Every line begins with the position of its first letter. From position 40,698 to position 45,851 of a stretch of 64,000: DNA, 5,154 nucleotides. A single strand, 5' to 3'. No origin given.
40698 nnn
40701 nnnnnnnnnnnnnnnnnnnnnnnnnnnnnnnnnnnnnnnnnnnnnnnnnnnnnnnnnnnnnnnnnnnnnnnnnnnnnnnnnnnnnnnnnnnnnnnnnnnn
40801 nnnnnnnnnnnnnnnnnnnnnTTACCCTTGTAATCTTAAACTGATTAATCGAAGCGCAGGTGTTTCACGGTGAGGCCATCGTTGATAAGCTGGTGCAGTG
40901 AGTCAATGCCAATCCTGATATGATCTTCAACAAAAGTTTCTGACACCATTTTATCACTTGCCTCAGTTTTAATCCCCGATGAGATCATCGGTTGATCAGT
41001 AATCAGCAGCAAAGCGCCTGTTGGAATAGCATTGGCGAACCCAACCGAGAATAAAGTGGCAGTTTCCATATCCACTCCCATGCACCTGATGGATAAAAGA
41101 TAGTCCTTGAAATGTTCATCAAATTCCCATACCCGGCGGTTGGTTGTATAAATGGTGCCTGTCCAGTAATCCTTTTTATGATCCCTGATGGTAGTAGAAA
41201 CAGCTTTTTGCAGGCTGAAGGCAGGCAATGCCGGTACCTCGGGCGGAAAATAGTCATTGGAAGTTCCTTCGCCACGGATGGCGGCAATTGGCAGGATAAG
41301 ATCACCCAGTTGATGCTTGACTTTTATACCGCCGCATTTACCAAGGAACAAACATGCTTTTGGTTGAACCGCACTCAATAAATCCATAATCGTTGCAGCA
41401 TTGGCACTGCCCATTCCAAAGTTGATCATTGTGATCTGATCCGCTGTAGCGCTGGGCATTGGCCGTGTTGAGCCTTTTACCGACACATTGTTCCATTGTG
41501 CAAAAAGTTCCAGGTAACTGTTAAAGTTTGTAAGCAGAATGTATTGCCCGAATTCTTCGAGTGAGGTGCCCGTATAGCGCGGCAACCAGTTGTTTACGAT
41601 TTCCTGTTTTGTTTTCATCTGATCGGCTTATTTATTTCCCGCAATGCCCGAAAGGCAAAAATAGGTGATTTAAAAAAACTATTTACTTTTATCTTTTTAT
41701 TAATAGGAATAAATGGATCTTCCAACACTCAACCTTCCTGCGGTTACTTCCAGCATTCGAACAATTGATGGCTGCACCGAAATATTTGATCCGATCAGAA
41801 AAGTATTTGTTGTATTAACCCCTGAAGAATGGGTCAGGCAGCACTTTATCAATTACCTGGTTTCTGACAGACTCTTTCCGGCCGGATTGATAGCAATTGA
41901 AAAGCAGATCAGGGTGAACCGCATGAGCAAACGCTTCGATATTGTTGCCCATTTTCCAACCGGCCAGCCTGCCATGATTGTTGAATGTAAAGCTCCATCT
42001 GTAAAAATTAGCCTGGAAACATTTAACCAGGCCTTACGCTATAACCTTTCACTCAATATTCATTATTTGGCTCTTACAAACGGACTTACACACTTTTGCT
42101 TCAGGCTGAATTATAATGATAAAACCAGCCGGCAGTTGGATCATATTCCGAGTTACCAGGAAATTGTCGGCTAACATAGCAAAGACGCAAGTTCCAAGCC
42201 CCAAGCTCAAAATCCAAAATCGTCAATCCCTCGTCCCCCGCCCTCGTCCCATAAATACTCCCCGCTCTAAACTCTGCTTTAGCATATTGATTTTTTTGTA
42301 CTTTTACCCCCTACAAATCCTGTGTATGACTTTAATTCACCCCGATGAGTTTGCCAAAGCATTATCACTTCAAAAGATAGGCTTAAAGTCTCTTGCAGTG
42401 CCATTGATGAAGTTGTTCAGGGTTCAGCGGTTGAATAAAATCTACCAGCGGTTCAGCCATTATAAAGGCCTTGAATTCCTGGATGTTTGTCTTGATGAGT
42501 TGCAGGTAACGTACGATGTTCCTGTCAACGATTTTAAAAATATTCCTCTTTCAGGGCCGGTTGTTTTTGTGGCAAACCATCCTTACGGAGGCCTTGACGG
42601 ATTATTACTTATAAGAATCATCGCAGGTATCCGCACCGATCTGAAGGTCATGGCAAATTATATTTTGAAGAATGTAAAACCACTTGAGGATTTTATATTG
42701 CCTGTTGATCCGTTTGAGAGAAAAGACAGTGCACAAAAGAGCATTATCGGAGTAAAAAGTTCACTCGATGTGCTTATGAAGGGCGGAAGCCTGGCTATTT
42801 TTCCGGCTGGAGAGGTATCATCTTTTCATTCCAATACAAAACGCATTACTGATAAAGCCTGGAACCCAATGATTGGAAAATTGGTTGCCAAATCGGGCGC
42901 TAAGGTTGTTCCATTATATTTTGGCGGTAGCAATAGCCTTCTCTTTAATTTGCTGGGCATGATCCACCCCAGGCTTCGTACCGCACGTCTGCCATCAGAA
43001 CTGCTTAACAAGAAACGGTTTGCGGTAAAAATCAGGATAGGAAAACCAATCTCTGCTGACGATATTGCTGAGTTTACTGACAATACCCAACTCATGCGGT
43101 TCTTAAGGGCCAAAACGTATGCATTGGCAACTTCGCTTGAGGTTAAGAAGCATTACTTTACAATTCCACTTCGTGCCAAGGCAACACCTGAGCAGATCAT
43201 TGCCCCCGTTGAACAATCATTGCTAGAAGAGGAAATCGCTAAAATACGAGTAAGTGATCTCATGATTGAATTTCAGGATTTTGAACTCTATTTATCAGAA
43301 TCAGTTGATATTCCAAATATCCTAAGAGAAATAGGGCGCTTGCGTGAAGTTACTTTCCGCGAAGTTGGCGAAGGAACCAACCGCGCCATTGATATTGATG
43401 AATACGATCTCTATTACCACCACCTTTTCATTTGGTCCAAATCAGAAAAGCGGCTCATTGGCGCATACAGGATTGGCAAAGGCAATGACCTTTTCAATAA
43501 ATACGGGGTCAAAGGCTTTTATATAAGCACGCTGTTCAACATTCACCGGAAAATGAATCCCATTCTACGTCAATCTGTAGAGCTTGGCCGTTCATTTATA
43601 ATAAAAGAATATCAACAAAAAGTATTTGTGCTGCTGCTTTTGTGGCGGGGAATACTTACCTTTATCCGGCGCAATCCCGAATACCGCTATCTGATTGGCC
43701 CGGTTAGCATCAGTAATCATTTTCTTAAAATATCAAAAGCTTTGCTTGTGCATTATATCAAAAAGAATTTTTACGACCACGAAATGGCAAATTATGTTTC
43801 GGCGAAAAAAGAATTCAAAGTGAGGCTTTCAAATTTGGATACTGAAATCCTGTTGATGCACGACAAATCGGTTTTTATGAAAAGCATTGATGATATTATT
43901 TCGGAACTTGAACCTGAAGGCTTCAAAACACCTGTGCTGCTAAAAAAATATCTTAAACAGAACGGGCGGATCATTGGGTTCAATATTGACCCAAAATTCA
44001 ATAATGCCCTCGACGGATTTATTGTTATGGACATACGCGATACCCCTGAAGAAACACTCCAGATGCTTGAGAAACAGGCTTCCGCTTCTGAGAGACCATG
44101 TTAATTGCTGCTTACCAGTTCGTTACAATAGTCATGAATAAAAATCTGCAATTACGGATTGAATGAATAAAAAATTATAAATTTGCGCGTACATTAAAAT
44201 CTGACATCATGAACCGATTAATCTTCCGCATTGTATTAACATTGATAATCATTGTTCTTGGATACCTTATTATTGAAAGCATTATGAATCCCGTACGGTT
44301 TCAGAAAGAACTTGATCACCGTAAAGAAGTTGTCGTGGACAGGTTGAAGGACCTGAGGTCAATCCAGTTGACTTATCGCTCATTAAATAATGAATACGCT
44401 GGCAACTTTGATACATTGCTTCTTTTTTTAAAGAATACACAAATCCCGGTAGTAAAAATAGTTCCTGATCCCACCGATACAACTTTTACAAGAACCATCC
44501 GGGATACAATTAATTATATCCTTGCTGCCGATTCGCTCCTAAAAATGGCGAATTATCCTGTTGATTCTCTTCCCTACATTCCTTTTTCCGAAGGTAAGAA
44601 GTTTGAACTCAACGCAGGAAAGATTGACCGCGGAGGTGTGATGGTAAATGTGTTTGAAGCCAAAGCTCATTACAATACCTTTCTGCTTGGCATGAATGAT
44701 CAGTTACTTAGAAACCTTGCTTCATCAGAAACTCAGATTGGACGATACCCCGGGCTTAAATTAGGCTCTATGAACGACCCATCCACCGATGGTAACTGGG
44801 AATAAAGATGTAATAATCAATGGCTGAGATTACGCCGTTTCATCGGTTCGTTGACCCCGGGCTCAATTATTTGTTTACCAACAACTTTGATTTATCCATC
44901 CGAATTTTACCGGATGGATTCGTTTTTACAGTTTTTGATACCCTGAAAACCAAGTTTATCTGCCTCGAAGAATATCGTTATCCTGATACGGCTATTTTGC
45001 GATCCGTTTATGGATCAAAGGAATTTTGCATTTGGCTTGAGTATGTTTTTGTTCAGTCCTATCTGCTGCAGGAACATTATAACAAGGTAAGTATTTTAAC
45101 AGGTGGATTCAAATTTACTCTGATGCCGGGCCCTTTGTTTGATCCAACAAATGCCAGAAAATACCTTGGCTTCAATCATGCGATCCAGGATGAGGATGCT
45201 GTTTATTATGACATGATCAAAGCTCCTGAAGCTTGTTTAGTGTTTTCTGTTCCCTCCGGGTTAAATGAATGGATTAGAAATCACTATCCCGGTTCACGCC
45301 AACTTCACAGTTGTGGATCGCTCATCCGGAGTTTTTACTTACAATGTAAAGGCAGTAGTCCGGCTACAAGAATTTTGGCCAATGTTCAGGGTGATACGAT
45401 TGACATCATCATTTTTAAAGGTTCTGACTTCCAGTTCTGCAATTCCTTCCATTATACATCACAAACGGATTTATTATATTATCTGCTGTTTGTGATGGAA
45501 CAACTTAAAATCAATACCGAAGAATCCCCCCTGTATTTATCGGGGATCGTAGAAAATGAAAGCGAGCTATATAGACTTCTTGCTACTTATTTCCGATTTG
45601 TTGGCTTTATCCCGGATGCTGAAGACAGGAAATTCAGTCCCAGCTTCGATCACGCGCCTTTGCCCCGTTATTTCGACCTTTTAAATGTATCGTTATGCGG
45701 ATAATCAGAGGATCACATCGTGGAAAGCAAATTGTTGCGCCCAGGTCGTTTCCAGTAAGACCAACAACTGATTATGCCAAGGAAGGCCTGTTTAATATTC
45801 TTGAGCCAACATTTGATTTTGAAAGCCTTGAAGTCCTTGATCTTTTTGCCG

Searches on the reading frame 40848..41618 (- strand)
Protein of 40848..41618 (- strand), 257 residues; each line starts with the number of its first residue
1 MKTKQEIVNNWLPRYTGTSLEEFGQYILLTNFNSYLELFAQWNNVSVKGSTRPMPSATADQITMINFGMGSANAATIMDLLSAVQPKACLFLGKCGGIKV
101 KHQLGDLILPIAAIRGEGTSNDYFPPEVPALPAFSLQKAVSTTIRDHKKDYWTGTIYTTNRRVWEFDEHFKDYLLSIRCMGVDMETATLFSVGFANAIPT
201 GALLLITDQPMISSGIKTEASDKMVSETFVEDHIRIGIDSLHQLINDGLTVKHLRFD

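Call 38: search_protein_families(library=pfam, proteins=[window:40848-41618:-], max_evalue=0.001)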
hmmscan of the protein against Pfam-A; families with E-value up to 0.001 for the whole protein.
window:40848-41618:- (257 aa): 1 family
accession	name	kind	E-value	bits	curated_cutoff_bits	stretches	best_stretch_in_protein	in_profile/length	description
PF01048.26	PNP_UDP_1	-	1.6e-24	87.1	25.1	1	58-222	40-213/233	Phosphorylase superfamily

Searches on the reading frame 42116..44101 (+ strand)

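Call 38: search_protein_families(library=pfam, proteins=[window:42116-44101:+], max_evalue=0.001)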
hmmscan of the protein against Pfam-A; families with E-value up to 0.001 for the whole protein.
window:42116-44101:+ (662 aa): 3 families
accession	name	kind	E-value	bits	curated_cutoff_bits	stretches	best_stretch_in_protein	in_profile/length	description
PF13444.12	Acetyltransf_5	-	6e-23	81.9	22.4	1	409-510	1-102/102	Acetyltransferase (GNAT) domain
PF19576.4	Acyltransf_2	-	1.2e-21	77.2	27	1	101-342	26-264/266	Acyltransferase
PF01553.26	Acyltransferase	-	3.8e-07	30.4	23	1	137-268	4-130/132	Acyltransferase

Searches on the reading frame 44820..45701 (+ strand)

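Call 38: search_protein_families(library=pfam, proteins=[window:44820-45701:+], max_evalue=0.001)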
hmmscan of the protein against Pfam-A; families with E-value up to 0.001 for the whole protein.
window:44820-45701:+ (294 aa): 1 family
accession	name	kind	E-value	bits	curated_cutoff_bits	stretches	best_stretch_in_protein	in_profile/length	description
PF12864.12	DUF3822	-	2.7e-55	187.7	24.9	1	20-259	9-239/241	Protein of unknown function (DUF3822)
